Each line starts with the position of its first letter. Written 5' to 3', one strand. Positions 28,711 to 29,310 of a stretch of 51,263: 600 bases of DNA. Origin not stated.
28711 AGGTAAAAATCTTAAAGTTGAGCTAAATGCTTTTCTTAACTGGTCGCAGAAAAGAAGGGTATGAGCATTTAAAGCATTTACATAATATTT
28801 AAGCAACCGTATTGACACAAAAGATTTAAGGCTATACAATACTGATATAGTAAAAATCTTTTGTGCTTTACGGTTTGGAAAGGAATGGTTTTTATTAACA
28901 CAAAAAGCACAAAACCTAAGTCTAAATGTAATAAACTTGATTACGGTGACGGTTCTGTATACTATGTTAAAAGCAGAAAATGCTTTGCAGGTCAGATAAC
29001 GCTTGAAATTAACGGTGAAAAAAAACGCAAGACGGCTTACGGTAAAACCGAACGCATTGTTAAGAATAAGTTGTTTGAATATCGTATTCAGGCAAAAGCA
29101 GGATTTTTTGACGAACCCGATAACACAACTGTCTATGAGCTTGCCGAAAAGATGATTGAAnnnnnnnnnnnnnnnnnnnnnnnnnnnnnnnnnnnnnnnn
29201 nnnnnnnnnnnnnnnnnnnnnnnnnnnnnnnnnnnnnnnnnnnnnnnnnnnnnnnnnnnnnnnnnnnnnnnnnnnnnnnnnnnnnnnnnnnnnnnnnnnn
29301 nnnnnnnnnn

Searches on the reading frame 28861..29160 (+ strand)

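Call 62: search_protein_families(library=pfam, proteins=[window:28861-29160:+], max_evalue=1)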
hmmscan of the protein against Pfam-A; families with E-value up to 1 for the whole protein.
window:28861-29160:+ (100 aa): 2 families
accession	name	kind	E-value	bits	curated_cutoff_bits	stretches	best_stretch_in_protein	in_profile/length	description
PF04967.18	HTH_10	-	0.055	13.7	23.1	1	79-98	14-33/53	HTH DNA binding domain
PF08662.17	eIF2A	-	0.13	12.6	20.5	1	20-99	28-115/194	Eukaryotic translation initiation factor eIF2A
